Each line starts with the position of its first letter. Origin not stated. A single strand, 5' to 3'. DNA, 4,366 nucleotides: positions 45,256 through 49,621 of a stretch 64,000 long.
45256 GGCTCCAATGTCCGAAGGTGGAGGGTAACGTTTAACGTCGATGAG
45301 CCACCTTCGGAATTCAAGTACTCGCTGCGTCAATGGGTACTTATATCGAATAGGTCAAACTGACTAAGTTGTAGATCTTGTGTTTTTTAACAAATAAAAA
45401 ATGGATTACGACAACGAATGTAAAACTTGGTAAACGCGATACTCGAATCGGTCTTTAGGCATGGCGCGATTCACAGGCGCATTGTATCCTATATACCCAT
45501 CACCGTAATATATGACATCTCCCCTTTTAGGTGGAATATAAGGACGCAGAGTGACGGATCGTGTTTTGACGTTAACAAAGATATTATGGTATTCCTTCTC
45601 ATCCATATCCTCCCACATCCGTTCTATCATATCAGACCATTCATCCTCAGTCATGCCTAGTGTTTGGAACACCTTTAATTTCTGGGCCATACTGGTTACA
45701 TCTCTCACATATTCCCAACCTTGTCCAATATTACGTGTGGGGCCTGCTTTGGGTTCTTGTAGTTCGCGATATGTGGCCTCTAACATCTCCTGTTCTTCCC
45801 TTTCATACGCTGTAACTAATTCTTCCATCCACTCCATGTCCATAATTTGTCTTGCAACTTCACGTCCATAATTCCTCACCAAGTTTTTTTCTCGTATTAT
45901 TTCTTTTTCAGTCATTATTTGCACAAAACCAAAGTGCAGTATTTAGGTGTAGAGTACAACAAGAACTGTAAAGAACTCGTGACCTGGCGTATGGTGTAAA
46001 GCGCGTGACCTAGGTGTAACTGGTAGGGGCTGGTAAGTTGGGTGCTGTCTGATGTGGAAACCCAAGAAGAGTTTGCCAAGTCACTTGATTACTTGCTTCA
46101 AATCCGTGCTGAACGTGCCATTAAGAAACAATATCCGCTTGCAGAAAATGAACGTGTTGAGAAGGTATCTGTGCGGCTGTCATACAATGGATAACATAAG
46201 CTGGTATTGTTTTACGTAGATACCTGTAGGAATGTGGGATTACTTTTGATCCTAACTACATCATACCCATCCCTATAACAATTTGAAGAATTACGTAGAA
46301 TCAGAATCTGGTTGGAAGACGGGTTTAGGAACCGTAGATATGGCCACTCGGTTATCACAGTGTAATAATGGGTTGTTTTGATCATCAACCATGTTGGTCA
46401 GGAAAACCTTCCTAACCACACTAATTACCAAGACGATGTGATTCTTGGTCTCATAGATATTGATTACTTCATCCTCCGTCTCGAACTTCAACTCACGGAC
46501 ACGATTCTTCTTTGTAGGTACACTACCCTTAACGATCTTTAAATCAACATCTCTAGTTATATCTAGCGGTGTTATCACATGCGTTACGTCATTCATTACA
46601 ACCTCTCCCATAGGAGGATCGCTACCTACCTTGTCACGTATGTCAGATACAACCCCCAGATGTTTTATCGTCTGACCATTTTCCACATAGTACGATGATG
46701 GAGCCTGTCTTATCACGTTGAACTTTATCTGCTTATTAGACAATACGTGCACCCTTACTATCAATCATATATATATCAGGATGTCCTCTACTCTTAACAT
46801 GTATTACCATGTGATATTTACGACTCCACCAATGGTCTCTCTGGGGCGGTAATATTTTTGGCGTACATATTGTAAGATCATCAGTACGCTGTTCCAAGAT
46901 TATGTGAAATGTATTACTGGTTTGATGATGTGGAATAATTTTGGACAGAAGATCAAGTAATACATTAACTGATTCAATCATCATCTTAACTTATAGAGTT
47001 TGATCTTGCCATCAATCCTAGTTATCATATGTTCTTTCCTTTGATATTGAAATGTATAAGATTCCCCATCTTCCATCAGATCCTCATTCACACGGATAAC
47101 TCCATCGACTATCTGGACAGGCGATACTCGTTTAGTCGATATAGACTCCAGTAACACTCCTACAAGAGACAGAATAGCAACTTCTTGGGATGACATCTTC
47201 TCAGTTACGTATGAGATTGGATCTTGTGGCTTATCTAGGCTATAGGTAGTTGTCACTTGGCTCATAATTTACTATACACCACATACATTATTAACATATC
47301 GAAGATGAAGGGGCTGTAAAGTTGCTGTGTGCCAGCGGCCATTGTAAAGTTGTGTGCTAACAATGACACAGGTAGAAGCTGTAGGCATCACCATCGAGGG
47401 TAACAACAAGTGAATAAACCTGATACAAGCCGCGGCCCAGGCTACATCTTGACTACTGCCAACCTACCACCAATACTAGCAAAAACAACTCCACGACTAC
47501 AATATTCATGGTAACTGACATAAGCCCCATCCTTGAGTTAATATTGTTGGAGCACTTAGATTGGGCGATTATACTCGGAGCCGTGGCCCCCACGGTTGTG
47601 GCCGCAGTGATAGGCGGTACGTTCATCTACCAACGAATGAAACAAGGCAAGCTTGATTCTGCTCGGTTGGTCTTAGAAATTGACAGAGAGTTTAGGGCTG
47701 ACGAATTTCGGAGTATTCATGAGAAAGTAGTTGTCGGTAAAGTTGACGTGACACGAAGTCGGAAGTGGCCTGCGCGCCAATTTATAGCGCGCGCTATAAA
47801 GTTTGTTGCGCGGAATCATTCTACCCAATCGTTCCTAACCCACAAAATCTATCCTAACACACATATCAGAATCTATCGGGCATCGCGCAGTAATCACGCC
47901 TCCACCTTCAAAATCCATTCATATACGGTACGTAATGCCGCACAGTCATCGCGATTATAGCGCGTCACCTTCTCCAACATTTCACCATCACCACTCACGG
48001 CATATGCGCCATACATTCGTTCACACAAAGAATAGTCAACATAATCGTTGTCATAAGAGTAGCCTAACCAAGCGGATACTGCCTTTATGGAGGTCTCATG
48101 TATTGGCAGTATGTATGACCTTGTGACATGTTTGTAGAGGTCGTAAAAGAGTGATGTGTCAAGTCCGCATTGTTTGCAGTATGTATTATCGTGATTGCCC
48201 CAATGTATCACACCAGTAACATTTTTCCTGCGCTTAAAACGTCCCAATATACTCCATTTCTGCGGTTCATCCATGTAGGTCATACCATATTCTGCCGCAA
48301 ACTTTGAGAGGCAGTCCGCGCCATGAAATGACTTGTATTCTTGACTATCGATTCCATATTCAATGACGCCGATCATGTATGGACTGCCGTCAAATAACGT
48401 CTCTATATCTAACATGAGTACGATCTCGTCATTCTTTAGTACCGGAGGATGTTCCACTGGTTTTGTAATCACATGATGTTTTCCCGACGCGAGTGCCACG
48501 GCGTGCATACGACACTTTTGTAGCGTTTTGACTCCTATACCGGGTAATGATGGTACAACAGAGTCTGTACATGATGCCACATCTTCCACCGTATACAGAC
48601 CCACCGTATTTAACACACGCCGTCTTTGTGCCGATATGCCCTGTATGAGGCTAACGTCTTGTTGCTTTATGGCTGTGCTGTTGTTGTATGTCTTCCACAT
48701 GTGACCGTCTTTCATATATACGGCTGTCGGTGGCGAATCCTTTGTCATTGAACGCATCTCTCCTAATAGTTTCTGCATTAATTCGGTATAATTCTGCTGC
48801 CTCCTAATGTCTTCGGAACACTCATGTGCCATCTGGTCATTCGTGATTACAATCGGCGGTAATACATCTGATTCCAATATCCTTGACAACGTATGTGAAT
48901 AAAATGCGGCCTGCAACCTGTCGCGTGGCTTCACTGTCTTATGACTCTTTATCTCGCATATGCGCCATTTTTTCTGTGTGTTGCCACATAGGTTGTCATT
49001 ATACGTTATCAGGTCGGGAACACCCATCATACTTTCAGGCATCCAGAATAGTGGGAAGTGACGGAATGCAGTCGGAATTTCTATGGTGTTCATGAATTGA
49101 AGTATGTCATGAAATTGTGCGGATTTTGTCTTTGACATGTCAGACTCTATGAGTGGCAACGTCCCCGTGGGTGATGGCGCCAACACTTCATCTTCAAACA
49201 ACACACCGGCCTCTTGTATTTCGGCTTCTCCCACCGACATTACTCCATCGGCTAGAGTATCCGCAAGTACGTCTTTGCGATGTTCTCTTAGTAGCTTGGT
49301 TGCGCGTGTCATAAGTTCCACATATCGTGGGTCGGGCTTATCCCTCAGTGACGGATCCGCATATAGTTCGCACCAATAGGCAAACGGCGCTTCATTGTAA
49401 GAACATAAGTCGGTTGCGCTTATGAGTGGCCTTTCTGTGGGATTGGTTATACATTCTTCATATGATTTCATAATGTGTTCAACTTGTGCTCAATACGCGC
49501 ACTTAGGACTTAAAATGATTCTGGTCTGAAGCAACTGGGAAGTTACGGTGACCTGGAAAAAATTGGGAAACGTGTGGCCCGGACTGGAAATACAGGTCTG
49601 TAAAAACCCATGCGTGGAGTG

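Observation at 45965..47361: The two-box, 28-bp-phased module that builds the IS6-like IR also sits upstream of unknown island genes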

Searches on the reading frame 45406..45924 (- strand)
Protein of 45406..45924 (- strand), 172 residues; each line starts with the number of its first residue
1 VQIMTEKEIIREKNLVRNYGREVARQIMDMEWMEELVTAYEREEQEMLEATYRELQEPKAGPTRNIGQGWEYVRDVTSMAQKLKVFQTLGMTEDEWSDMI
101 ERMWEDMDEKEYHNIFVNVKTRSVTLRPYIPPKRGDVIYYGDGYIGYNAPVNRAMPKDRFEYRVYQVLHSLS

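Call 12: search_protein_families(library=pfam, proteins=[window:45406-45924:-], max_evalue=0.01)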
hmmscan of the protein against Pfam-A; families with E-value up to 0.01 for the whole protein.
window:45406-45924:- (172 aa): 0 families

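Call 17: find_encoding_contigs(protein=window:45406-45924:-, flank=5000, max_places=6)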
Protein window:45406-45924:- (172 aa): no gene with exactly this product is on record in the collection.

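Call 21: find_encoding_contigs(protein=window:45406-45915:-, flank=6000, max_places=6)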
Protein window:45406-45915:- (169 aa): no gene with exactly this product is on record in the collection.

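Call 62: find_homologous_proteins(query=window:45406-45915:-, max_evalue=0.001)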
Query window:45406-45915:- (169 aa): 3 proteins with E <= 0.001 among 28 candidates.
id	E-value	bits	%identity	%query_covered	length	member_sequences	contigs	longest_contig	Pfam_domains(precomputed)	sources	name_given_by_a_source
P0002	9.8e-109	378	100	100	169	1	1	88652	-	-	-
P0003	4.3e-84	298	80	100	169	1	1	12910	-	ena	-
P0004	8.5e-82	291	82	99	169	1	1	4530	-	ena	-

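Call 63: find_encoding_contigs(protein=P0003, flank=6000, max_places=3)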
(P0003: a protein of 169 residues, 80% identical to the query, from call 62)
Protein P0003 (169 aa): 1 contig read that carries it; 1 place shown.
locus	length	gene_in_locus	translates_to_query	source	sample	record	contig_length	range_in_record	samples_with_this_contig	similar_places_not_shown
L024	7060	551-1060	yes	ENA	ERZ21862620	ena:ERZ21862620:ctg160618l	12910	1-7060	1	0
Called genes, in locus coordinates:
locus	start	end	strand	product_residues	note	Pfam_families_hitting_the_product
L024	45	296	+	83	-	-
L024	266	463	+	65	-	-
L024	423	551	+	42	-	-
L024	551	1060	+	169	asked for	-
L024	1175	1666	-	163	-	-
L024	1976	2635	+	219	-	-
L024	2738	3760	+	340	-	-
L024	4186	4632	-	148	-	-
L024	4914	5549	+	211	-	-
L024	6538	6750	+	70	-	-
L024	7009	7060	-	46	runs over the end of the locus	-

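Call 64: find_encoding_contigs(protein=P0004, flank=6000, max_places=3)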
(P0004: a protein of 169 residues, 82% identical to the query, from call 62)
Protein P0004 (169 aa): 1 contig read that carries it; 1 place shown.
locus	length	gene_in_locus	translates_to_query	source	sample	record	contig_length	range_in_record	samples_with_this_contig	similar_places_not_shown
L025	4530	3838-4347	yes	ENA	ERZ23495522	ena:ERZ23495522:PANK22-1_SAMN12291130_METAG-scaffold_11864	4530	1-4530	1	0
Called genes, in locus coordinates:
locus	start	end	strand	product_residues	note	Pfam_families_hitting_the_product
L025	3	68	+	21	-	?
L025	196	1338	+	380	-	PF01548:DEDD_Tnp_IS110, PF02371:Transposase_20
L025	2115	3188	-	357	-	PF01548:DEDD_Tnp_IS110, PF02371:Transposase_20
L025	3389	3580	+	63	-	-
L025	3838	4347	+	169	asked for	-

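Call 87: search_protein_families(library=padloc, proteins=[window:45406-45915:-], max_evalue=0.01)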
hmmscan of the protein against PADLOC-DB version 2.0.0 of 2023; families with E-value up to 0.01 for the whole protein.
window:45406-45915:- (169 aa): 1 family
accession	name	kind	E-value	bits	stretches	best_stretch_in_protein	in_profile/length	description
PDLC02471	BrxC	-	0.007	12.5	1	4-100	869-964/1190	BrxC-PglY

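Call 88: search_protein_families(library=ncbifam, proteins=[window:45406-45915:-], max_evalue=0.01)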
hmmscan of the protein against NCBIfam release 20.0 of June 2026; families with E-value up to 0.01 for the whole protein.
window:45406-45915:- (169 aa): 0 families

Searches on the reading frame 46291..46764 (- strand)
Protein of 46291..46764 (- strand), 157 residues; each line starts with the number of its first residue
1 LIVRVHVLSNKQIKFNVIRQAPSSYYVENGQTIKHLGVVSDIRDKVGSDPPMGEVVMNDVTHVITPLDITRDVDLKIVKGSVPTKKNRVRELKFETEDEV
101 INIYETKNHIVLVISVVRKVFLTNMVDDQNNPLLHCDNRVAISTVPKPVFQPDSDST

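Call 12: search_protein_families(library=pfam, proteins=[window:46291-46764:-], max_evalue=0.01)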
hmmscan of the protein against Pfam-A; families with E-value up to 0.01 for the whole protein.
window:46291-46764:- (157 aa): 0 families

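Call 69: find_homologous_proteins(query=window:46291-46764:-, max_evalue=0.001)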
Query window:46291-46764:- (157 aa): 7 proteins with E <= 0.001 among 13 candidates.
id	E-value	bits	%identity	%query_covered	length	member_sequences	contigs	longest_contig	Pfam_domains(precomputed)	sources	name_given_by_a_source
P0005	1.4e-92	325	99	97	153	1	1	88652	-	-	-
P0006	1.6e-72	260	80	94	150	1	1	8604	-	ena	-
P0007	1.4e-45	173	57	92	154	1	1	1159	-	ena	-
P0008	2.2e-44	169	54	90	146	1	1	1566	-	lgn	-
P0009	3.3e-41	159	54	90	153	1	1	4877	-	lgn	-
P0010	5.6e-40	155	57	84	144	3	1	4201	-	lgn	-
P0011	1.4e-32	131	53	78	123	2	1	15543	-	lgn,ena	-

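Call 70: find_encoding_contigs(protein=P0006, flank=6000, max_places=3)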
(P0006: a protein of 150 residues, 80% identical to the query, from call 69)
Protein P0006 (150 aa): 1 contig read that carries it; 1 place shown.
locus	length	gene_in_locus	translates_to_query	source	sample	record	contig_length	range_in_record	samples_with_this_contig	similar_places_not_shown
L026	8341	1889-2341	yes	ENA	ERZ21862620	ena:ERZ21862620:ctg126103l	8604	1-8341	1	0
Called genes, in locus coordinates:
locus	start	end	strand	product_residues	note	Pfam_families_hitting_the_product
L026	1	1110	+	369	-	?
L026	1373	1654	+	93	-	-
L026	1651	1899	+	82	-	-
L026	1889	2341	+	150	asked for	-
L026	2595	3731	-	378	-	-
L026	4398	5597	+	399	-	PF14355:Abi_C (weak)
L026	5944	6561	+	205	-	-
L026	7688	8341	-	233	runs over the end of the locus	-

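Call 71: find_encoding_contigs(protein=P0011, flank=6000, max_places=3)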
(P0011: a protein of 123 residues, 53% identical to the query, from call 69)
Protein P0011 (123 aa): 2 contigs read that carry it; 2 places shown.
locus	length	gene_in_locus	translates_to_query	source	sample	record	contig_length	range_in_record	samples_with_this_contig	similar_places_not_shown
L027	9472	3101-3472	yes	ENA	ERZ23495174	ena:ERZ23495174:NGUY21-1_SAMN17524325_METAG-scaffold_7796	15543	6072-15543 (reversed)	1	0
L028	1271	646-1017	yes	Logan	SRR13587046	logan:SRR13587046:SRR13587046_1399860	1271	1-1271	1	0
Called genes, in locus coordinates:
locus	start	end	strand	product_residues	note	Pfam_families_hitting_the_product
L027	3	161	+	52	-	?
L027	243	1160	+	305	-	PF01145:Band_7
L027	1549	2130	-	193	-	PF01609:DDE_Tnp_1 (weak)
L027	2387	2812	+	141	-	-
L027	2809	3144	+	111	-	-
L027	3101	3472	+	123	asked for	-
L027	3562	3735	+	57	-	-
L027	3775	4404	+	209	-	-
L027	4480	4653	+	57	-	-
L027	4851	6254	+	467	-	PF07969:Amidohydro_3 (faint), PF01979:Amidohydro_1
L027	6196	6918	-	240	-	PF06026:Rib_5-P_isom_A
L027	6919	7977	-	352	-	-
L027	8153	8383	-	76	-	PF01423:LSM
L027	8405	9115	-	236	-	PF02633:Creatininase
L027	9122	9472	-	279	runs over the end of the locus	PF13740:ACT_6 (faint), PF00551:Formyl_trans_N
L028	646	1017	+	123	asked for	-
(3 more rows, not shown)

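Call 72: find_encoding_contigs(protein=P0009, flank=5000, max_places=3)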
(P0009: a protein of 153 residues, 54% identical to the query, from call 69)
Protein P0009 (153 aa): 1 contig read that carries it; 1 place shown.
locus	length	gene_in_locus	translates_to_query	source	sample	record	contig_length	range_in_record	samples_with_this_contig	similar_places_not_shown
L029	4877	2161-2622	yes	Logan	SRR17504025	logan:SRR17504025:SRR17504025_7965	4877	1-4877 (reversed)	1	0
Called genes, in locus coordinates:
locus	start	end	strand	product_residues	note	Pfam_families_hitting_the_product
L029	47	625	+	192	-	-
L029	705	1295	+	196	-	-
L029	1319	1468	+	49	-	-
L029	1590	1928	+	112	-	-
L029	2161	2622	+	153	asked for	-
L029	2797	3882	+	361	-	PF13289:SIR2_2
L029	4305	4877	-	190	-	?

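Call 87: search_protein_families(library=padloc, proteins=[window:46291-46764:-], max_evalue=0.01)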
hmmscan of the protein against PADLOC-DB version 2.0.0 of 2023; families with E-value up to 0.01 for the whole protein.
window:46291-46764:- (157 aa): 0 families

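Call 88: search_protein_families(library=ncbifam, proteins=[window:46291-46764:-], max_evalue=0.01)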
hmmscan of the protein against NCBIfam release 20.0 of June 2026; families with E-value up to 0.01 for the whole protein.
window:46291-46764:- (157 aa): 0 families

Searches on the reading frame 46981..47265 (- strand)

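Call 12: search_protein_families(library=pfam, proteins=[window:46981-47265:-], max_evalue=0.01)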
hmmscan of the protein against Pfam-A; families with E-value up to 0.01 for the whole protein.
window:46981-47265:- (94 aa): 1 family
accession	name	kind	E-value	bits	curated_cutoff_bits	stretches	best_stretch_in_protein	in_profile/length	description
PF09041.15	Aurora-A_bind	-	0.006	17.1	21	1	1-19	1-19/68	Aurora-A binding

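Call 87: search_protein_families(library=padloc, proteins=[window:46981-47265:-], max_evalue=0.01)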
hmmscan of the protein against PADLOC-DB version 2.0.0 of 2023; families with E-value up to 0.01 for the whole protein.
window:46981-47265:- (94 aa): 0 families

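Call 88: search_protein_families(library=ncbifam, proteins=[window:46981-47265:-], max_evalue=0.01)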
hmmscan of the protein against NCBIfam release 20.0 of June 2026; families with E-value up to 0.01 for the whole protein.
window:46981-47265:- (94 aa): 0 families

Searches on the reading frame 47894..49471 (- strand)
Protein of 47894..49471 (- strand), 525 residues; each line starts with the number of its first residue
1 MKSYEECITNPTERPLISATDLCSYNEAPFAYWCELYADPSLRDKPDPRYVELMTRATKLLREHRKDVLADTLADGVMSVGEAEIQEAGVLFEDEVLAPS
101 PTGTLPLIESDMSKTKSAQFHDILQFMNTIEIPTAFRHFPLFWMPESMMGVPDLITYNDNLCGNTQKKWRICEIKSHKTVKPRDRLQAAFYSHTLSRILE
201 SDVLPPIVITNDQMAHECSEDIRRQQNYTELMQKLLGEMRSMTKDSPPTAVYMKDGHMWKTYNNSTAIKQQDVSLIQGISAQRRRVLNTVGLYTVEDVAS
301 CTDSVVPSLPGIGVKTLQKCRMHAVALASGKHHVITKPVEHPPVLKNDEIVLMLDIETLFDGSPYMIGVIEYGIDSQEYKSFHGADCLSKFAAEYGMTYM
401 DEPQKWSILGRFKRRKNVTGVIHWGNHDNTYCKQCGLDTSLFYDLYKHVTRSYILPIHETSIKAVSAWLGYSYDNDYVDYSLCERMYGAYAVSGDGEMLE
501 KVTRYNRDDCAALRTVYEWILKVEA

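Call 12: search_protein_families(library=pfam, proteins=[window:47894-49471:-], max_evalue=0.01)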
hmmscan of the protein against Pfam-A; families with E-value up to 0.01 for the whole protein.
window:47894-49471:- (525 aa): 1 family
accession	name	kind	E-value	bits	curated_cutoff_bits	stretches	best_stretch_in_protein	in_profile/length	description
PF13482.12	RNase_H_2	-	1.3e-13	51.7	22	1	354-520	3-164/165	RNase_H superfamily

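Call 22: find_encoding_contigs(protein=window:47894-49471:-, flank=6000, max_places=6)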
Protein window:47894-49471:- (525 aa): no gene with exactly this product is on record in the collection.

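Call 34: find_related_loci(query=window:47894-49471:-, collection=genome_contigs, flank=4000)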
Query window:47894-49471:- (525 aa) in genome_contigs; peptide patterns used: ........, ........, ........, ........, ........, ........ (x = any residue, [..] = any of these).
8 stretches matched a pattern, but none encodes a relative of the query by tblastn (E <= 1e-3).

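Call 57: find_homologous_proteins(query=window:47894-49471:-, max_evalue=0.00001)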
Query window:47894-49471:- (525 aa): 1 proteins with E <= 0.00001 among 6003 candidates.
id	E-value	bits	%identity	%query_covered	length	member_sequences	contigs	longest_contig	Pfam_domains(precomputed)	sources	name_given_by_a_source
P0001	0.0e+0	1133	95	99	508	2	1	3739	PF13482.13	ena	-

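Call 58: find_encoding_contigs(protein=P0001, flank=4000, max_places=4)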
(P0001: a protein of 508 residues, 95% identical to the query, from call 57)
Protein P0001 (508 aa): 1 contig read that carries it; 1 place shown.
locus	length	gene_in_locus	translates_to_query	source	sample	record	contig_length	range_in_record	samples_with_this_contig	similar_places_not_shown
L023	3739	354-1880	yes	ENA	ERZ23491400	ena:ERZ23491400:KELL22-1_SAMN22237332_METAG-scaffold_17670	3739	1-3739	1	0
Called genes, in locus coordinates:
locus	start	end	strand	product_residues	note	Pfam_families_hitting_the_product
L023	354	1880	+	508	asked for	PF13482:RNase_H_2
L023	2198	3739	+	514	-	?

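Call 87: search_protein_families(library=padloc, proteins=[window:47894-49471:-], max_evalue=0.01)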
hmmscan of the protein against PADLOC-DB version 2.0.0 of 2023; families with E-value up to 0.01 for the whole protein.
window:47894-49471:- (525 aa): 1 family
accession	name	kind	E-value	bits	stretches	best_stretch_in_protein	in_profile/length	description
PDLC00916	Cas10a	-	0.008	13.1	0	220-275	144-202/650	"CRISPR-associated protein Cas10/Csm1, subtype III-A/MTUBE"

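Call 88: search_protein_families(library=ncbifam, proteins=[window:47894-49471:-], max_evalue=0.01)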
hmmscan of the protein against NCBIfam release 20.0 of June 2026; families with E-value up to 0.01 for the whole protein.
window:47894-49471:- (525 aa): 1 family
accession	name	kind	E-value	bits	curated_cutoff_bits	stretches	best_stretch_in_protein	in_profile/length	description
TIGR03491.1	TIGR03491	subfamily_domain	8.2e-38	130.5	97.45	1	21-520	5-462/462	TM0106 family RecB-like putative nuclease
